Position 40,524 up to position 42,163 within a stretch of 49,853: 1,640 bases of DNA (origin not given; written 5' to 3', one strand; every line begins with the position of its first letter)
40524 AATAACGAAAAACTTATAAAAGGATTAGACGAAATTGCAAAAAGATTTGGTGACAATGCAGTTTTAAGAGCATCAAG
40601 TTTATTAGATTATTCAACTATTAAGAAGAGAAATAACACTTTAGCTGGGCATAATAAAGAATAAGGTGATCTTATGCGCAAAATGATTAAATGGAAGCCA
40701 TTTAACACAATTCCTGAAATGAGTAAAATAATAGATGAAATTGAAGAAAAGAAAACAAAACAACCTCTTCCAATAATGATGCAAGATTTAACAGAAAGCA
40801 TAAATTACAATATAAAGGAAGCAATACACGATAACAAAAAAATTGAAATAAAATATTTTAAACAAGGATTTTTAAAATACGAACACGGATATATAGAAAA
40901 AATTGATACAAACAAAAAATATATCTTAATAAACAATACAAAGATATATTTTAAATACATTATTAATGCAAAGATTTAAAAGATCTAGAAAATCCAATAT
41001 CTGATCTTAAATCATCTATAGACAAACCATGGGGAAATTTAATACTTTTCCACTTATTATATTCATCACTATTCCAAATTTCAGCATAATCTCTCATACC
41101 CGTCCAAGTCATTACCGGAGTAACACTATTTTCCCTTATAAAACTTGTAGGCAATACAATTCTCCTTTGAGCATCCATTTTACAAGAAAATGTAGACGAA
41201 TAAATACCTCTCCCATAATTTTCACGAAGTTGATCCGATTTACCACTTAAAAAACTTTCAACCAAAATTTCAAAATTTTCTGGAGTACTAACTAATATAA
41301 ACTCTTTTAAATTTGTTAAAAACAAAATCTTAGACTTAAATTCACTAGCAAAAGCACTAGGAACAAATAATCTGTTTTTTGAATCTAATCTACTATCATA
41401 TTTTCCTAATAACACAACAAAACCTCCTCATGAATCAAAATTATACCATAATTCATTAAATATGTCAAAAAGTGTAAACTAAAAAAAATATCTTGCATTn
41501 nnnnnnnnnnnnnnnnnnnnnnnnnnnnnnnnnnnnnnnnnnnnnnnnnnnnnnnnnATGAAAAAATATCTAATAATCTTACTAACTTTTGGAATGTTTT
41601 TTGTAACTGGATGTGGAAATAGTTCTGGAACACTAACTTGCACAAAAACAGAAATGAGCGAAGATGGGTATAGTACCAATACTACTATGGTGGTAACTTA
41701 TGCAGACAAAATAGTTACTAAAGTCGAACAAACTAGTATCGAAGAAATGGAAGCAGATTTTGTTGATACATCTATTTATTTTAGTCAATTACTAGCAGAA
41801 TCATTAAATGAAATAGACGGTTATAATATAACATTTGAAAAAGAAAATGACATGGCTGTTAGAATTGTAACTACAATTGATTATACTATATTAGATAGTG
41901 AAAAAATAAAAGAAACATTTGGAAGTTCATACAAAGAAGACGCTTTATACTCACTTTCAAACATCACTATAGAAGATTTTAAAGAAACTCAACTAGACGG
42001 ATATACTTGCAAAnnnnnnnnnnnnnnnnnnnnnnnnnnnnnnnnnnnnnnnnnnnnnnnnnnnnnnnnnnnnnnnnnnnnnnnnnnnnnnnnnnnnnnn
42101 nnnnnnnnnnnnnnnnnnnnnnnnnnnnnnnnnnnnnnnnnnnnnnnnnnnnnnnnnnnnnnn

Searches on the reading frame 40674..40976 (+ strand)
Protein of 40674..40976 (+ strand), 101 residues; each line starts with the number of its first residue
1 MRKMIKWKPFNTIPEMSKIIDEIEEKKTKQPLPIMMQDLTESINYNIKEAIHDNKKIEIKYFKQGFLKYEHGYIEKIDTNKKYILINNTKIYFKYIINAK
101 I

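Call 7: search_protein_families(library=pfam, proteins=[window:40674-40976:+], max_evalue=0.1)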
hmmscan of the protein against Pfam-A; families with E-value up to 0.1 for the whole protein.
window:40674-40976:+ (101 aa): 2 families
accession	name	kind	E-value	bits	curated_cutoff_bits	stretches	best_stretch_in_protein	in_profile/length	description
PF08863.15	YolD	-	6.7e-13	49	27.5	1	12-98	1-92/94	YolD-like protein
PF08440.15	Poty_PP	-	0.017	14.7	23.4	1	9-56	85-132/277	Potyviridae polyprotein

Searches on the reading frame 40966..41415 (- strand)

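Call 7: search_protein_families(library=pfam, proteins=[window:40966-41415:-], max_evalue=0.1)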
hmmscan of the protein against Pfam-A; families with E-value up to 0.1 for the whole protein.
window:40966-41415:- (150 aa): 1 family
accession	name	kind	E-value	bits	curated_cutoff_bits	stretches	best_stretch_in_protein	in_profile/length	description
PF02381.23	MraZ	-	1.2e-13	51.2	23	2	72-122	2-52/72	MraZ protein, putative antitoxin-like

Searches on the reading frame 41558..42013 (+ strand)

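Call 7: search_protein_families(library=pfam, proteins=[window:41558-42013:+], max_evalue=0.1)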
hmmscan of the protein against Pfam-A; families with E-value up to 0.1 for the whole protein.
window:41558-42013:+ (152 aa): 1 family
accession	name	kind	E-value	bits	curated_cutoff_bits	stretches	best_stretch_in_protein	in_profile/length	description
PF21642.2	SP_0191-like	-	0.014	16.1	27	1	46-120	37-109/132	SP_0191-like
